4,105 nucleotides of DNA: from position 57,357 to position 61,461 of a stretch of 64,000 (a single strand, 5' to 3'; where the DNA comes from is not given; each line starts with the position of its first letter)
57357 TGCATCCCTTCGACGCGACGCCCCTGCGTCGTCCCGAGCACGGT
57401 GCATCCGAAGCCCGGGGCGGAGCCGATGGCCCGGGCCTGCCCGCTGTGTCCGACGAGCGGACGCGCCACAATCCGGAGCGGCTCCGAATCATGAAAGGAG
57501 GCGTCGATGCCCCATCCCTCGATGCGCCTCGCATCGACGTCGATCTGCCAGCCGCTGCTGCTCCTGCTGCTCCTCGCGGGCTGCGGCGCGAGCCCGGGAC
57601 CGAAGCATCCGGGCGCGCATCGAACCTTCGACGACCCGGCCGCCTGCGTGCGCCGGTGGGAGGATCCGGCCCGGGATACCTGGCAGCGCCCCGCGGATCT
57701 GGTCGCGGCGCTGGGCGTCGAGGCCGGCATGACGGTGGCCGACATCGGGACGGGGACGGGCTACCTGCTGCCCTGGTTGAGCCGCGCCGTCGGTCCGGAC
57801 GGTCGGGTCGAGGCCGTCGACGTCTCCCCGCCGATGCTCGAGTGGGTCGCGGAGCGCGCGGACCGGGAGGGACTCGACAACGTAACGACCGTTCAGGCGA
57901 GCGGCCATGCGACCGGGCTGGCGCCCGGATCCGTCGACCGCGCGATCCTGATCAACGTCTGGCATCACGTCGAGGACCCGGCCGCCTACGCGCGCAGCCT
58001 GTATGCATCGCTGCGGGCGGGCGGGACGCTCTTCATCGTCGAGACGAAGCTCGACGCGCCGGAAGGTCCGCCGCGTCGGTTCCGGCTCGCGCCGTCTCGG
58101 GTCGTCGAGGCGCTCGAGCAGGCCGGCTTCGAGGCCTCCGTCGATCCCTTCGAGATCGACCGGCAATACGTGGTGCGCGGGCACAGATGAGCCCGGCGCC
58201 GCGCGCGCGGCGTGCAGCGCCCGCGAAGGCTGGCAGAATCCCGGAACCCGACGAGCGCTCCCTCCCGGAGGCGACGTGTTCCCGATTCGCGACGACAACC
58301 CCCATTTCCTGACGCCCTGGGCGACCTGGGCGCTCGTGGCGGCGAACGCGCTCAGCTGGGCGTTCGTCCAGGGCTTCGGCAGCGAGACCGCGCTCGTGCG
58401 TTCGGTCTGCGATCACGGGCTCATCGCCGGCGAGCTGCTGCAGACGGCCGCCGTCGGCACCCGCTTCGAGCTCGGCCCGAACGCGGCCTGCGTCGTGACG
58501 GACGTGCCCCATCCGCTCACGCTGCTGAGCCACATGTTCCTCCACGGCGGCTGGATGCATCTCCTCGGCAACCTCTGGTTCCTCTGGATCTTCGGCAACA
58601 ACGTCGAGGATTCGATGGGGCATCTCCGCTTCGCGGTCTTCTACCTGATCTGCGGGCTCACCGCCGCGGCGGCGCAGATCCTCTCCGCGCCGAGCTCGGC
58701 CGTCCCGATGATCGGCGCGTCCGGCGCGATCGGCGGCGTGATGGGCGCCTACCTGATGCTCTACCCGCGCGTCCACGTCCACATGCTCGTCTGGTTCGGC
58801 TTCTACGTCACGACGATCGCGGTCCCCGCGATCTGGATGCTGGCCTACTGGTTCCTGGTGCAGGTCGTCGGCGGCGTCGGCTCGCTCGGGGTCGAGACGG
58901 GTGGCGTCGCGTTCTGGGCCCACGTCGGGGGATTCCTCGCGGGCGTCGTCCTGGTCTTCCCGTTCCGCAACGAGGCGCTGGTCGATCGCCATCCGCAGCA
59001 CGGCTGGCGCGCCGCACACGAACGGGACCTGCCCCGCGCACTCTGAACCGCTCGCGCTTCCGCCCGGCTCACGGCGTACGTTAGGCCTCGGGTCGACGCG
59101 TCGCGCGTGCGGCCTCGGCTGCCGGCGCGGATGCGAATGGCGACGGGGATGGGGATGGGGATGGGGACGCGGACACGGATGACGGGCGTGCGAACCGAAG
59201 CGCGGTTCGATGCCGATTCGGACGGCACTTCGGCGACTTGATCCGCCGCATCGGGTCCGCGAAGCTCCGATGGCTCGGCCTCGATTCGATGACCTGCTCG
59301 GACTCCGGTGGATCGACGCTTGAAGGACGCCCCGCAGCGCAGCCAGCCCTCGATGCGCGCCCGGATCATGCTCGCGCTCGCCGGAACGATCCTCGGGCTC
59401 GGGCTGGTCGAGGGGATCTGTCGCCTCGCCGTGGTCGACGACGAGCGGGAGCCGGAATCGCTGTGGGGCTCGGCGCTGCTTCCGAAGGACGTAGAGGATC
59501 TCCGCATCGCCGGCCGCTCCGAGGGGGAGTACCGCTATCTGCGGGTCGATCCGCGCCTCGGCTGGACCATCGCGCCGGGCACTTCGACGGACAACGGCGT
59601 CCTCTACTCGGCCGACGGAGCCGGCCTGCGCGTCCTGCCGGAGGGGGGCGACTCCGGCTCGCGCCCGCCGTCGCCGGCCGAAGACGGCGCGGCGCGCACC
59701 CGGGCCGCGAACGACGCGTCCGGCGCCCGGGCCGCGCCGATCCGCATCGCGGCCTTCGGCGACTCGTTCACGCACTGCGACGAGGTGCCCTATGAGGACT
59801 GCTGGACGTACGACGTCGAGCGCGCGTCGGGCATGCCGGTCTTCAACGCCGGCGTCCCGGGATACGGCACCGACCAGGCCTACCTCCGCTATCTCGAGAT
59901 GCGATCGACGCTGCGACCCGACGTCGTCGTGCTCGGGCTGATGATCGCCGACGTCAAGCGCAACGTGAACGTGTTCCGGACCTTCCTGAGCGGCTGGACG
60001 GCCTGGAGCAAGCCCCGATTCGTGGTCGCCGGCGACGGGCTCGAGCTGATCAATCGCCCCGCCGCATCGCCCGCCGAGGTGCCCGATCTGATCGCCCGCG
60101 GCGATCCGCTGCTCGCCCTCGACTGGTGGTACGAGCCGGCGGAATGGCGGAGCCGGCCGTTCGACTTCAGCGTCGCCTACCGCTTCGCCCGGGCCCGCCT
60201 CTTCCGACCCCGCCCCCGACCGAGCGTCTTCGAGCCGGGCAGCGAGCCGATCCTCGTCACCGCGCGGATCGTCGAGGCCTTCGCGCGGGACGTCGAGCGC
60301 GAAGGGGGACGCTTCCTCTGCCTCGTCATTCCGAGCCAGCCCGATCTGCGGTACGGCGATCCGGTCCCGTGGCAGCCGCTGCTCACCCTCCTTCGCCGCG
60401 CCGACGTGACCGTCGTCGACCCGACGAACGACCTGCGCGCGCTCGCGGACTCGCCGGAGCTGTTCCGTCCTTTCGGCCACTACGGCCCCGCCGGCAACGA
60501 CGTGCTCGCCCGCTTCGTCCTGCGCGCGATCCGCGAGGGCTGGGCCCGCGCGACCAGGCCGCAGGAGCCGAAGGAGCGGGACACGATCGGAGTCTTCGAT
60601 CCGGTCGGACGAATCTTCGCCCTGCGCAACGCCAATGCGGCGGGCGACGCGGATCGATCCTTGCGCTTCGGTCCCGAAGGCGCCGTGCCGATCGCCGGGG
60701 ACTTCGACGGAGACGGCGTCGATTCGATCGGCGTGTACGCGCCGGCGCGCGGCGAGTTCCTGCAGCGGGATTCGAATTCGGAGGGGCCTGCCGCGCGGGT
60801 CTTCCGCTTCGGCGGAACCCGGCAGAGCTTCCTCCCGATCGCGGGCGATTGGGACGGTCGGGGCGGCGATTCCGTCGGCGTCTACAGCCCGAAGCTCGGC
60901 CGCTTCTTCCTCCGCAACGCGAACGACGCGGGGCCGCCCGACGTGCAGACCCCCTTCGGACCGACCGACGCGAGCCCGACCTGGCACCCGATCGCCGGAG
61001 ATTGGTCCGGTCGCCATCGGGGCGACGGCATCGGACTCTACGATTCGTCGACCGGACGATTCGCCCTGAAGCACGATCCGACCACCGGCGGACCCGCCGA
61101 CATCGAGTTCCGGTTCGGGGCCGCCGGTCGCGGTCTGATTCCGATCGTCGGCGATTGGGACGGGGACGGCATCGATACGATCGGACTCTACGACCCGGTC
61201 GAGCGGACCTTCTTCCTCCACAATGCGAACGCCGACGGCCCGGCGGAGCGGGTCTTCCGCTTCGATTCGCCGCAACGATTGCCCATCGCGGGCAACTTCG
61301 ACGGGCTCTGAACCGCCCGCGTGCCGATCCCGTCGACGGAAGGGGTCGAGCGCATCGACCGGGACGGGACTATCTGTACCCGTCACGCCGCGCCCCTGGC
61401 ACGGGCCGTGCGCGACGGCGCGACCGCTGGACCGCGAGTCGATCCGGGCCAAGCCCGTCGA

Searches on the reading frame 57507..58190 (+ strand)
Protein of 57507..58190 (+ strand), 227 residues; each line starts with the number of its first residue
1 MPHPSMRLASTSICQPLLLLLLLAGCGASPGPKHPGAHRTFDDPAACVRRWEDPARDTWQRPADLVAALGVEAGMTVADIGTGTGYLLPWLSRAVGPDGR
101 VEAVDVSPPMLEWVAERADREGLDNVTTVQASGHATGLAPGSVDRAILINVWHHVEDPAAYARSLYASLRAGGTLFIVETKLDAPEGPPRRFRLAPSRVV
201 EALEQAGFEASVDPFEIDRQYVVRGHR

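Call 87: search_protein_families(library=pfam, proteins=[window:57507-58190:+], max_evalue=0.01)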
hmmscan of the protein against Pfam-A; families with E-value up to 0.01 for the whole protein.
window:57507-58190:+ (227 aa): 11 families
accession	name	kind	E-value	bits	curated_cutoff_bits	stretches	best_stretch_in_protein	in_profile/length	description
PF08241.18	Methyltransf_11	-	1.1e-17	64.9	21.2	1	79-177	2-95/95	Methyltransferase domain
PF13649.12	Methyltransf_25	-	4.2e-17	63.1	27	1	77-173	1-97/97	Methyltransferase domain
PF13489.12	Methyltransf_23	-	5.3e-15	56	27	1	61-183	8-122/164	Methyltransferase domain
PF08242.18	Methyltransf_12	-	2.2e-14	54.4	30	1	79-175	2-98/98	Methyltransferase domain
PF13847.12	Methyltransf_31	-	2.6e-13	50.3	27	1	73-181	3-113/145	Methyltransferase domain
PF01209.24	Ubie_methyltran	-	1.8e-11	44.3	20.1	1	59-180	35-154/233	ubiE/COQ5 methyltransferase family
PF01135.25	PCMT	-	6.6e-08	33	20.3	1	66-140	66-139/210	Protein-L-isoaspartate(D-aspartate) O-methyltransferase (PCMT)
PF02353.26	CMAS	-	6.9e-06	26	27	1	66-177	55-164/273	Mycolic acid cyclopropane synthetase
PF05175.20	MTS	-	0.00021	21.4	23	1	65-178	23-139/170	Methyltransferase small domain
PF08704.16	GCD14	-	0.0011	19.2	26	1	66-131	33-98/247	tRNA methyltransferase complex GCD14 subunit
PF12847.13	Methyltransf_18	-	0.0058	17.1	27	1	71-147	12-87/151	Methyltransferase domain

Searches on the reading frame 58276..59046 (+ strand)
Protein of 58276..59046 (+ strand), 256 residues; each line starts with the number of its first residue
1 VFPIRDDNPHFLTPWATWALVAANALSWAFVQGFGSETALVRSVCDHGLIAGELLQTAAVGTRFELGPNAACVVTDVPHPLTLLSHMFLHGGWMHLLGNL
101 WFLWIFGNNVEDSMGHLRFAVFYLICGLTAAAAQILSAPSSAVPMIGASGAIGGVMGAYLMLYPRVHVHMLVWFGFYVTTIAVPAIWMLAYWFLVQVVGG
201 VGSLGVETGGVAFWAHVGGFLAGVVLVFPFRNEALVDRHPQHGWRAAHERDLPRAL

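Call 87: search_protein_families(library=pfam, proteins=[window:58276-59046:+], max_evalue=0.01)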
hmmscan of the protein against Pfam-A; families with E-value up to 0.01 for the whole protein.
window:58276-59046:+ (256 aa): 1 family
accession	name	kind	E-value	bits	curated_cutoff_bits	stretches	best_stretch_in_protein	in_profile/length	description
PF01694.28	Rhomboid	-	1e-32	113.7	22.6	1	81-230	5-140/143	Rhomboid domain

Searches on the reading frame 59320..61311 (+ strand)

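Call 30: search_protein_families(library=pfam, proteins=[window:59320-61311:+], max_evalue=0.001)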
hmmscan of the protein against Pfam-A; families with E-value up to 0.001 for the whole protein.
window:59320-61311:+ (663 aa): 1 family
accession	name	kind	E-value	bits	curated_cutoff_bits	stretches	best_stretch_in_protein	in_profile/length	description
PF13472.12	Lipase_GDSL_2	-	2.7e-07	31.7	32.9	1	145-221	1-84/178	GDSL-like Lipase/Acylhydrolase family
